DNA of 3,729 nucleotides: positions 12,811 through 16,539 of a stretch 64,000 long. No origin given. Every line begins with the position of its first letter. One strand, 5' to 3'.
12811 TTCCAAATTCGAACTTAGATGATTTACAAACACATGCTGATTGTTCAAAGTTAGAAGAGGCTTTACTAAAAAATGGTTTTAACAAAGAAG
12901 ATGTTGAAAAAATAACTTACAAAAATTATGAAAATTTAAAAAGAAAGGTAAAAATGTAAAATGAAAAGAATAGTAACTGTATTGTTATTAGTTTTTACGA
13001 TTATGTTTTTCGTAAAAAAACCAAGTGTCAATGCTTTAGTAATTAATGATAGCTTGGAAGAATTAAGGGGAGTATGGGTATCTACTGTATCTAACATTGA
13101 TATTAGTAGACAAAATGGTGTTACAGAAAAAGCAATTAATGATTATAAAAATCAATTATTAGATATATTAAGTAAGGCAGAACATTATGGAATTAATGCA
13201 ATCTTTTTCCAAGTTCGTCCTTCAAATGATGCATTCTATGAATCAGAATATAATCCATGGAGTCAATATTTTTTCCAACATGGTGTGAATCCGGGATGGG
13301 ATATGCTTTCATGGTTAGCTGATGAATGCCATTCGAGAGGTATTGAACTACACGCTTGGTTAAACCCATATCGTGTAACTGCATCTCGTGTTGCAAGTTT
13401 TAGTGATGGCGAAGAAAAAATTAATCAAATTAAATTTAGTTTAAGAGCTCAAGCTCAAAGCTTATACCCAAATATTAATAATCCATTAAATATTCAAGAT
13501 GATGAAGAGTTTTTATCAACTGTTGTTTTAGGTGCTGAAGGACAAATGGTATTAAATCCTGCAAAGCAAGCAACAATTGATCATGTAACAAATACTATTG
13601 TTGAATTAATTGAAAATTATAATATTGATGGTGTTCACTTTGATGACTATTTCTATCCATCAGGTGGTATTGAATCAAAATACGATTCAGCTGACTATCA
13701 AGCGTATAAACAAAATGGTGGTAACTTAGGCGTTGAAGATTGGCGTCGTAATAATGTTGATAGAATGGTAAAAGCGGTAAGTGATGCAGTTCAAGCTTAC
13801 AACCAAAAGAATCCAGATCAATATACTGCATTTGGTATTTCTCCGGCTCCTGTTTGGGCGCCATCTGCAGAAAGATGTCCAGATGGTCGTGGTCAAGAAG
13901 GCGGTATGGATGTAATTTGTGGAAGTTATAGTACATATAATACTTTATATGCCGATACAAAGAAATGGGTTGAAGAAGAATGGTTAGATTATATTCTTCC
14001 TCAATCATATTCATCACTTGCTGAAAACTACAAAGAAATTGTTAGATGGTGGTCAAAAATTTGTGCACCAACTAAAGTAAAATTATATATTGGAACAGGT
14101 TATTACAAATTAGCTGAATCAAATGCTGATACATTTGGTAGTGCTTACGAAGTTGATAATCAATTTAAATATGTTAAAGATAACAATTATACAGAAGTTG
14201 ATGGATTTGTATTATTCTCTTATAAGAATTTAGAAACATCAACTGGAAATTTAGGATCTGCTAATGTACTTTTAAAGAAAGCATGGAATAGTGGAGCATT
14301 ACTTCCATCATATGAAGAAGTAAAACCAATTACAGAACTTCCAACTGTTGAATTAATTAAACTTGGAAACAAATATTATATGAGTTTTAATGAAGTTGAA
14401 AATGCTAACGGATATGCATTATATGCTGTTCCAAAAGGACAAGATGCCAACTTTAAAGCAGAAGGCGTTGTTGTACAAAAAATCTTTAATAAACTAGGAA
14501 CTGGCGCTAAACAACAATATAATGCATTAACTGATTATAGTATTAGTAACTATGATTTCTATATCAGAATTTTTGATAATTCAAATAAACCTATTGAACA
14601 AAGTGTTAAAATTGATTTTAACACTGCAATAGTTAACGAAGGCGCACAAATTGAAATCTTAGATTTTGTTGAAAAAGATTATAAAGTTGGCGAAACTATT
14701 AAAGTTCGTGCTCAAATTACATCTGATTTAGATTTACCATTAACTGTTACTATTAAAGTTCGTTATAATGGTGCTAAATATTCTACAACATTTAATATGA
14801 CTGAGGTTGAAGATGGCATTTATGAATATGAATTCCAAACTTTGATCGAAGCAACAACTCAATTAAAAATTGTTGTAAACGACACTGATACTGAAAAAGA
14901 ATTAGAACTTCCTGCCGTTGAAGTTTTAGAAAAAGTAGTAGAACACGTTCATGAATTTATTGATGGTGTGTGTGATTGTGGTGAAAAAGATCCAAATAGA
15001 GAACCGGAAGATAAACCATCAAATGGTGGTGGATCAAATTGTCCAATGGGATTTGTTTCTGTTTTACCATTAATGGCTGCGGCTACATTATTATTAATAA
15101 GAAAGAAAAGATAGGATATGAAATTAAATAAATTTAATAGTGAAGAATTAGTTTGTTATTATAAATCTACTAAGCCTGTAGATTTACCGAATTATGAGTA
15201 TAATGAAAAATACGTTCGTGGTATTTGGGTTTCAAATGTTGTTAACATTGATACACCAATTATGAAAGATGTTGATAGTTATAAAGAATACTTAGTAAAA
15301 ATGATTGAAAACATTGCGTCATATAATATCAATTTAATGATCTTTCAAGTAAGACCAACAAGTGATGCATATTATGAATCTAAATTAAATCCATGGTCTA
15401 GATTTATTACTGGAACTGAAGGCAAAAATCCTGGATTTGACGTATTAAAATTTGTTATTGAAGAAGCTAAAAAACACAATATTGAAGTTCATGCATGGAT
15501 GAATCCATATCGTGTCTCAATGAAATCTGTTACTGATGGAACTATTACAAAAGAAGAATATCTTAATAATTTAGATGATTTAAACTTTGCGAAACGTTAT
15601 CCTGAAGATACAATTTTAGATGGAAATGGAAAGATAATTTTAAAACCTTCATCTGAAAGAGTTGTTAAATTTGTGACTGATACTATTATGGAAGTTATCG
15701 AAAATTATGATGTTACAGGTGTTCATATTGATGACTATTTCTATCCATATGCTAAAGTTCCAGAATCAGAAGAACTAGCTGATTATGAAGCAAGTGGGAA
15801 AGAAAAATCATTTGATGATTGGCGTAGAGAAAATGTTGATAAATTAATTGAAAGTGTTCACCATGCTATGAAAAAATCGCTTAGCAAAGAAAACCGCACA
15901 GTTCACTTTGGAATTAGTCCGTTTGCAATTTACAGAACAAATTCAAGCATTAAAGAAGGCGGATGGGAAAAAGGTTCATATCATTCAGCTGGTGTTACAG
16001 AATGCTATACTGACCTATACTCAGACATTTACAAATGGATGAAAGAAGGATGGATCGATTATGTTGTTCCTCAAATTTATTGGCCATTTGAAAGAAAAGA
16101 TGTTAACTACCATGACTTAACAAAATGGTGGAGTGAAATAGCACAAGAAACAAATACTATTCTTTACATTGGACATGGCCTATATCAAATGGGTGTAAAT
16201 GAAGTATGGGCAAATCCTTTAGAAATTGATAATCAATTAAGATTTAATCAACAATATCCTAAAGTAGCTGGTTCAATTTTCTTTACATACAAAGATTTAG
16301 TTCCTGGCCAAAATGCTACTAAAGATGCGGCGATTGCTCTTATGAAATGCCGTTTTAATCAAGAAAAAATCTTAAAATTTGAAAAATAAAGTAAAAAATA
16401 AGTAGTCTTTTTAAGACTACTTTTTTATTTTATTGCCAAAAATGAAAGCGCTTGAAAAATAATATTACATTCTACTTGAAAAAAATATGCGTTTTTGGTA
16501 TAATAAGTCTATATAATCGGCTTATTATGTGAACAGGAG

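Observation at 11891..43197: Shared Gly-rich/Cys C-terminal tripartite tail on all five Sec-exported enzymes: candidate undescribed protein-sorting signal, no cognate processing enzyme in the window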

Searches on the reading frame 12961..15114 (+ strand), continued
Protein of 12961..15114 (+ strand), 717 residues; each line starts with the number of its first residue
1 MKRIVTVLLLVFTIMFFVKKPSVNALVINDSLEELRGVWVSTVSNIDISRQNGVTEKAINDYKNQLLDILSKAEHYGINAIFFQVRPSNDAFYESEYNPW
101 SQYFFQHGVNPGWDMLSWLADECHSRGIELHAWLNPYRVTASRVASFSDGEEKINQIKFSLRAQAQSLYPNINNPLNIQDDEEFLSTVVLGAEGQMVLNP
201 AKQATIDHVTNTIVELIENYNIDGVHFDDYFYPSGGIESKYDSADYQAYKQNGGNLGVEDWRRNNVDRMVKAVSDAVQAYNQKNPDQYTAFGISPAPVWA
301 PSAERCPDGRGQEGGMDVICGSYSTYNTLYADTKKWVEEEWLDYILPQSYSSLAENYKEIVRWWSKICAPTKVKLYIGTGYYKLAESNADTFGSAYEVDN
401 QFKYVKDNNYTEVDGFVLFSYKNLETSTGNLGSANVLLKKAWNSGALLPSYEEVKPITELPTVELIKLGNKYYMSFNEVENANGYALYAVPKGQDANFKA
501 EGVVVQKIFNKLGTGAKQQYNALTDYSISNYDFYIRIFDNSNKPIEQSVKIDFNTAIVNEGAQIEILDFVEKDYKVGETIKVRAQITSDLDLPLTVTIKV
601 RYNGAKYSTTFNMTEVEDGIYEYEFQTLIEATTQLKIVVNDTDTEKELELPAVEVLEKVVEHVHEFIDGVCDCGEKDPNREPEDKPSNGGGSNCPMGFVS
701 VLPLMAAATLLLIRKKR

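Call 43: find_encoding_contigs(protein=P0015, flank=10000, max_places=2)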
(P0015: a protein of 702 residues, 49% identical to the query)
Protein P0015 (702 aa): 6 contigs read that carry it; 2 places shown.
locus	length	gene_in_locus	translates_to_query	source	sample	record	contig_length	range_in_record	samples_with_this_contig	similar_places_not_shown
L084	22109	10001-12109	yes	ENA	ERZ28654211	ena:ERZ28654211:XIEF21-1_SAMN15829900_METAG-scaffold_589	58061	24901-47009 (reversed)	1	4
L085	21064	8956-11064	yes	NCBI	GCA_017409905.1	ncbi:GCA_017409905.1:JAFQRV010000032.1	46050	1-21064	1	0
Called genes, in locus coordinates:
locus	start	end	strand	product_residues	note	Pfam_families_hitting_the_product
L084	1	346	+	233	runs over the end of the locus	PF13560:HTH_31, PF01381:HTH_3, PF12844:HTH_19, PF13443:HTH_26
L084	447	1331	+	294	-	PF13310:Virulence_RhuM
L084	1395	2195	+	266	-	PF00291:PALP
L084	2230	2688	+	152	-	PF25084:LbH_EIF2B (faint), PF25087:GMPPB_C (faint), PF00132:Hexapep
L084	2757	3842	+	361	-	-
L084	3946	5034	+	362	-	PF00144:Beta-lactamase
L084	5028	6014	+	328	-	PF00583:Acetyltransf_1, PF13508:Acetyltransf_7 (weak), PF14542:Acetyltransf_CG (faint), PF00583:Acetyltransf_1, PF13673:Acetyltransf_10 (weak), PF13508:Acetyltransf_7 (weak)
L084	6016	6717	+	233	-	PF02585:PIG-L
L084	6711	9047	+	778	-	PF02638:GHL10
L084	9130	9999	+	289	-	PF01244:Peptidase_M19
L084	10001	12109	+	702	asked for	PF02638:GHL10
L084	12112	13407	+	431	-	PF02638:GHL10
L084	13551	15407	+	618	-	PF02838:Glyco_hydro_20b, PF00728:Glyco_hydro_20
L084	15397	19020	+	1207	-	PF13416:SBP_bac_8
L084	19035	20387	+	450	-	PF00528:BPD_transp_1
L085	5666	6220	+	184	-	PF02638:GHL10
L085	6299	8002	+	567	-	PF02638:GHL10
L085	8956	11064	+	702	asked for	PF02638:GHL10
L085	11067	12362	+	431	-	PF02638:GHL10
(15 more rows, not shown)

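Call 63: list_cluster_members(proteins=[P0069, P0035, P0089, P0120, P0117, P0092, P0070, P0036, P0041, P0014])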
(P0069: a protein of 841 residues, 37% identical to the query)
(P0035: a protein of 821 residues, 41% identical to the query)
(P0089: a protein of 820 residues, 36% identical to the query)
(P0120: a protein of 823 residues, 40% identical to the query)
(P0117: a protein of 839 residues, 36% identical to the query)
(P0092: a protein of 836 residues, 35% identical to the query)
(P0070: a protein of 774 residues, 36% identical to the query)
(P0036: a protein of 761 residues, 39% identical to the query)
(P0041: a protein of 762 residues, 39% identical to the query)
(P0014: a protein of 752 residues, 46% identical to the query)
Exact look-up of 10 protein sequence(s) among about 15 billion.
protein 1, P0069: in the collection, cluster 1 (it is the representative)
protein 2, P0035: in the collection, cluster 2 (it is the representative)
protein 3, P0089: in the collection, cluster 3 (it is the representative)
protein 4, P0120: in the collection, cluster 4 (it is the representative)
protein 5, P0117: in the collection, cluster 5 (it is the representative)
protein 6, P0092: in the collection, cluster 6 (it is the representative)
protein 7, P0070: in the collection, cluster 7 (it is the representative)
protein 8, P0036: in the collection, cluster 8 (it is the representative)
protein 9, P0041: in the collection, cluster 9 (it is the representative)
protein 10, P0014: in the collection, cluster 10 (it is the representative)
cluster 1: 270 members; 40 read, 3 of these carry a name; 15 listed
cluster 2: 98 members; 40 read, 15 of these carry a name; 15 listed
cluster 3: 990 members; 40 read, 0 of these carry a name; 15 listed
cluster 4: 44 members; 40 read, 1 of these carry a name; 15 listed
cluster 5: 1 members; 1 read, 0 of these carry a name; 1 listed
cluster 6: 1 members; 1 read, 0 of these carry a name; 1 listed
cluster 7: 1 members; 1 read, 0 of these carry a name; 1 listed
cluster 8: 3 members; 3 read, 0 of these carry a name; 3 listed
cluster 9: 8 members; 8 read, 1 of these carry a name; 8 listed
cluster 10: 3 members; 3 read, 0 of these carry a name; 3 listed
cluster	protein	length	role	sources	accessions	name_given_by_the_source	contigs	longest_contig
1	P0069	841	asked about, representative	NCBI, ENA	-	-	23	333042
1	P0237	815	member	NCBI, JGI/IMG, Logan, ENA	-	uncharacterized lipoprotein YddW (UPF0748 family)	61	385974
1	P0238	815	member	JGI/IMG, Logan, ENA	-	UPF0748 protein yngK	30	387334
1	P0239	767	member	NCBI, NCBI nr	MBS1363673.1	MAG: family 10 glycosylhydrolase, partial [Bacilli bacterium] | family 10 glycosylhydrolase [Bacilli bacterium]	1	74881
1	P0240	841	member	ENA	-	-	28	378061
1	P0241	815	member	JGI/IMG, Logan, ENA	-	-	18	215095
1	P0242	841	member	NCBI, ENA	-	-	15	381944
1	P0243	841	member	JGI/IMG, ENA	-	-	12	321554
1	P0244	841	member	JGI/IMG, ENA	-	-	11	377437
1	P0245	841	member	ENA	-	-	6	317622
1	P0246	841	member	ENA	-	-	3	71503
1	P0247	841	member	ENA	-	-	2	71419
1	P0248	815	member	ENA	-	-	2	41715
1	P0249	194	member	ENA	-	-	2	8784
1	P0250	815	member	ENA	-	-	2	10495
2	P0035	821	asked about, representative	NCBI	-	-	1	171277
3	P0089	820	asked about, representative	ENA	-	-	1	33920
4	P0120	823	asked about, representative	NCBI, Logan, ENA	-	-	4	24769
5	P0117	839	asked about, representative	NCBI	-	-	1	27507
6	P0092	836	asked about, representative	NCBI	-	-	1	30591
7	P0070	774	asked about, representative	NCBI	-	-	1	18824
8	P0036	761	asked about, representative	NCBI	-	-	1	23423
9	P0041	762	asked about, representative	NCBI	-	-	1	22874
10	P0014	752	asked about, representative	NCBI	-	-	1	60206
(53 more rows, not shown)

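Call 84: search_protein_families(library=pfam, proteins=[L025:16338-17231:+, L004:19698-22268:+], max_evalue=0.01)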
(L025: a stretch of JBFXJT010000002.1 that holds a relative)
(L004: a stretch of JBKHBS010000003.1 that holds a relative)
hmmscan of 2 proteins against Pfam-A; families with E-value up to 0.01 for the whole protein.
L025:16338-17231:+ (297 aa): 2 families
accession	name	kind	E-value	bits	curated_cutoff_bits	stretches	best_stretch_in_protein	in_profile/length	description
PF02588.21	YitT_membrane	-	3.3e-45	154.4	24.3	1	18-230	2-204/205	Uncharacterised 5xTM membrane BCR, YitT family COG1284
PF10035.14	DUF2179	-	2.2e-16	59.8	22.8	1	236-290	1-55/55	Uncharacterized protein conserved in bacteria (DUF2179)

L004:19698-22268:+ (856 aa): 3 families
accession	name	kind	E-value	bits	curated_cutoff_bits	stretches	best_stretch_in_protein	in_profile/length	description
PF00801.26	PKD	-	0.0014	19.1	23.5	0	714-732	55-73/80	PKD domain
PF16403.11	Bact_surface_Ig-like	-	0.0014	19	27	0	698-740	29-71/71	Bacterial surface protein, Ig-like domain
PF19077.6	Big_13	-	0.0093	16.9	27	0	716-740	75-100/102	Bacterial Ig-like domain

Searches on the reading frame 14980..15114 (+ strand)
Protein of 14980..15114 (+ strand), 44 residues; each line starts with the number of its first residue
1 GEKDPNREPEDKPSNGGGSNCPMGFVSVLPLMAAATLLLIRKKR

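Call 9: search_protein_families(library=ncbifam, proteins=[window:14980-15114:+], max_evalue=10)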
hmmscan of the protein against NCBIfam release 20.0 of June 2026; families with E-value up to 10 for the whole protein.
window:14980-15114:+ (44 aa): 0 families

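Call 30: find_homologous_proteins(query=A2, max_evalue=10)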
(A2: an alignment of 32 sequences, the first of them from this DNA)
Query A2 (32 sequences) (44 aa, profile of the alignment): 2 proteins with E <= 10 among 119 candidates.
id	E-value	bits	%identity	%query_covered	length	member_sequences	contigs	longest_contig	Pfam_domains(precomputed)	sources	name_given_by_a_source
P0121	2.0e-4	39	80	11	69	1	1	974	-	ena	-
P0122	1.8e-2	33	80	11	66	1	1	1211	-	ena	-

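Call 37: search_protein_representatives(alignment_id=A2)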
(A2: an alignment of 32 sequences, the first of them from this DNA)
Query: 32 sequences, 45 profile positions. Proteins with E-value up to 0.001 (for the whole library): 20; up to 1e-10: 8; up to 1e-30: 0. The best 20 are listed.
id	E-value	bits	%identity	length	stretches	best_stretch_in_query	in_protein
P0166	4.1e-15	71.7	-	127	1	1-44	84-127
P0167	4.1e-14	68.5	-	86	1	1-44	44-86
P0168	2.3e-13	66.1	-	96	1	4-45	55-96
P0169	8.8e-13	64.2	-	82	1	1-44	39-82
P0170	1.2e-12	63.8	-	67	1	3-44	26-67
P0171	8.7e-11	57.8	-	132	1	1-44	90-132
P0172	9.8e-11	57.6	-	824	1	6-44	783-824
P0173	1.0e-10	57.6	-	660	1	2-44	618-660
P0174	1.8e-10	56.8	-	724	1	1-44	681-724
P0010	1.8e-10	56.8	-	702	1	1-45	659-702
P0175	2.6e-10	56.3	-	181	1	7-45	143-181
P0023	1.0e-09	54.4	-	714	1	4-45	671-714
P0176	1.3e-08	50.9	-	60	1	4-41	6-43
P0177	5.5e-07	45.7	-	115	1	3-44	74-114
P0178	5.5e-07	45.6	-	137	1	3-44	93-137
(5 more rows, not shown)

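Call 54: find_related_loci(query=A4, collection=metagenome_contigs, flank=10000)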
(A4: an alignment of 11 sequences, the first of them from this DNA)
Query A4 (44 aa) in metagenome_contigs; peptide patterns used: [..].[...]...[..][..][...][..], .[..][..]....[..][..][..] (x = any residue, [..] = any of these).
224 stretches matched a pattern; 7 encode a relative of the query (tblastn E <= 1e-3); 7 distinct loci.
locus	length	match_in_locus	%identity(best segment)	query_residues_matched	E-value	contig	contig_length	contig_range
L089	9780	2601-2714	66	1-40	7e-14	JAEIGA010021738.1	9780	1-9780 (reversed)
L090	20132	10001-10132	57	1-44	1e-13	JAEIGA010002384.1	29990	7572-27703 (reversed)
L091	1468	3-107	60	10-44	3e-11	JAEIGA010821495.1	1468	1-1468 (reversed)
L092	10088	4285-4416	73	1-44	7e-11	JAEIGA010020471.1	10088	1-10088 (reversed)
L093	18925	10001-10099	58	1-35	1e-9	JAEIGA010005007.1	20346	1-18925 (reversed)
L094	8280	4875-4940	59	23-44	1e-6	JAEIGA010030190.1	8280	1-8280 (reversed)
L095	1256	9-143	47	2-38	3e-6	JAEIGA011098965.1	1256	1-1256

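Call 58: search_protein_families(library=pfam, proteins=[L094:1933-2793:-, L094:2961-4943:+, L094:4977-6119:-, L093:1953-4931:+, L093:4960-6663:+, L093:6663-7973:+, L093:10232-11365:+, L093:11365-12192:+, L093:12289-12900:+, L093:12884-13516:+], max_evalue=0.001)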
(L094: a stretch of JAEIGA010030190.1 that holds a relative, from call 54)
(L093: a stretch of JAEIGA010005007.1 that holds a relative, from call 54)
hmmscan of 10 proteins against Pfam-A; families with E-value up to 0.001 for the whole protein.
L094:1933-2793:- (286 aa): 2 families
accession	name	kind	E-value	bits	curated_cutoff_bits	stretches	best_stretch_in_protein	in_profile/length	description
PF06691.16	DUF1189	-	1e-13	51.9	28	1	3-262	2-243/244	Protein of unknown function (DUF1189)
PF04893.22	Yip1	-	2e-05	25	28.6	1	184-269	60-147/173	Yip1 domain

L094:2961-4943:+ (660 aa): 2 families
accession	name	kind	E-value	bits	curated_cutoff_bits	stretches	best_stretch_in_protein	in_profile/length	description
PF00149.33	Metallophos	-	5.6e-20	73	21.5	1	136-329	5-191/191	Calcineurin-like phosphoesterase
PF16656.11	Pur_ac_phosph_N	-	1.1e-06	29.5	30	1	31-126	4-93/93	Purple acid Phosphatase, N-terminal domain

L094:4977-6119:- (380 aa): 1 family
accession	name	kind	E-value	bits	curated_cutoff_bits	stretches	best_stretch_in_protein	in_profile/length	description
PF01510.30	Amidase_2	-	6.7e-15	56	26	1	75-303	5-130/131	N-acetylmuramoyl-L-alanine amidase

L093:1953-4931:+ (992 aa): 6 families
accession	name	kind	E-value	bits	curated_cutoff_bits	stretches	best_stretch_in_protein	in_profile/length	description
PF07733.18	DNA_pol3_alpha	-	8.8e-94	314.4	23.9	1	262-518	1-260/260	Bacterial DNA polymerase III alpha NTPase domain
PF17657.6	DNA_pol3_finger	-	5.1e-56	189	22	1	521-680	1-164/166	Bacterial DNA polymerase III alpha subunit finger domain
PF14579.12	HHH_6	-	2.3e-20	73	25.6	1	756-841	2-89/90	Helix-hairpin-helix motif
PF02811.25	PHP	-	3.1e-19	70.3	26.4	1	7-100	4-98/164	PHP domain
PF01336.31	tRNA_anti-codon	-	4e-12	46.4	27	1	916-992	1-75/75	OB-fold nucleic acid binding domain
PF04919.18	DUF655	-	0.00071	20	22.2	0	781-823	118-162/181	Protein of unknown function (DUF655)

L093:4960-6663:+ (567 aa): 4 families
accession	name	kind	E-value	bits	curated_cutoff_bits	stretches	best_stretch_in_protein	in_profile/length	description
PF02878.22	PGM_PMM_I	-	2.1e-40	138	22.5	1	44-182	2-134/138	Phosphoglucomutase/phosphomannomutase, alpha/beta/alpha domain I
PF02879.22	PGM_PMM_II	-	6.7e-24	84.8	29.3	1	212-311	2-99/103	Phosphoglucomutase/phosphomannomutase, alpha/beta/alpha domain II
PF02880.22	PGM_PMM_III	-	2.1e-19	70.2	20.7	1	323-443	2-114/115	Phosphoglucomutase/phosphomannomutase, alpha/beta/alpha domain III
PF00408.26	PGM_PMM_IV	-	1.7e-06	28.4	23.1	1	513-539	26-51/68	Phosphoglucomutase/phosphomannomutase, C-terminal domain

L093:6663-7973:+ (436 aa): 1 family
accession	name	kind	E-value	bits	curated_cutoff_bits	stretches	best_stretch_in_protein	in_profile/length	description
PF00342.24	PGI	-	2.2e-22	79.8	22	1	71-413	99-459/486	Phosphoglucose isomerase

L093:10232-11365:+ (377 aa): 1 family
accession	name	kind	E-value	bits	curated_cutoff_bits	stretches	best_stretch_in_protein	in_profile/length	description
PF01702.25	TGT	-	1.8e-163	544.2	26.3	1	16-368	3-355/357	Queuine tRNA-ribosyltransferase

L093:11365-12192:+ (275 aa): 0 families

L093:12289-12900:+ (203 aa): 2 families
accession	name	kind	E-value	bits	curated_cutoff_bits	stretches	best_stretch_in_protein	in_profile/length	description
PF21984.2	DnaD_N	-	2.8e-10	40.7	27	1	17-108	3-99/101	DnaD N-terminal domain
PF07261.16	DnaB_2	-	0.00098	19.2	22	0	123-175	3-56/74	Replication initiation and membrane attachment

L093:12884-13516:+ (210 aa): 3 families
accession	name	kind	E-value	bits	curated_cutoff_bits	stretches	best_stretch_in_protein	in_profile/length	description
PF00730.31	HhH-GPD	-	9.3e-24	84.3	26.2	1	34-169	1-107/108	HhH-GPD superfamily base excision DNA repair protein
PF00633.29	HHH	-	6.7e-11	41.9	24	1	99-127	1-29/30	Helix-hairpin-helix motif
PF14520.12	HHH_5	-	7.7e-06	26.7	27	0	109-131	2-24/57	Helix-hairpin-helix domain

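Call 84: search_protein_families(library=pfam, proteins=[L094:6207-6566:-, L094:6798-7274:-, L094:7552-7953:-], max_evalue=0.01)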
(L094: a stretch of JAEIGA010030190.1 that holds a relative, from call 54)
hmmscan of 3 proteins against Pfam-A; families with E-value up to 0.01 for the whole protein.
L094:6207-6566:- (119 aa): 1 family
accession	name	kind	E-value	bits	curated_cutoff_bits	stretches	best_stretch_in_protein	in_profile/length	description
PF00453.23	Ribosomal_L20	-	1.1e-44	151.3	30.8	1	3-109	1-107/107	Ribosomal protein L20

L094:6798-7274:- (158 aa): 2 families
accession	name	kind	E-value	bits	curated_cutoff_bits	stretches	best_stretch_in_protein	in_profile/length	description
PF00707.27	IF3_C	-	5.2e-31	106.9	34.8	1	67-152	1-86/86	Translation initiation factor IF-3, C-terminal domain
PF05198.21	IF3_N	-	7.2e-26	90.6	26.9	1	2-60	12-70/70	Translation initiation factor IF-3, N-terminal domain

L094:7552-7953:- (133 aa): 1 family
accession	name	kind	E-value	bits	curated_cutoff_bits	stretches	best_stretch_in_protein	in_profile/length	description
PF00828.25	Ribosomal_L27A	-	1.9e-12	47.8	21.5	1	61-129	1-71/72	Ribosomal proteins 50S-L15, 50S-L18e, 60S-L27A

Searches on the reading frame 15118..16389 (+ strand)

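Call 20: search_protein_families(library=pfam, proteins=[window:15118-16389:+], max_evalue=0.01)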
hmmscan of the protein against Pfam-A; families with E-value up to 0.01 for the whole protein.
window:15118-16389:+ (423 aa): 1 family
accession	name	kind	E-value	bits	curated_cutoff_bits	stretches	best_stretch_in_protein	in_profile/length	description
PF02638.21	GHL10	-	1.9e-59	201.8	27.9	1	33-360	2-301/311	Glycosyl hydrolase-like 10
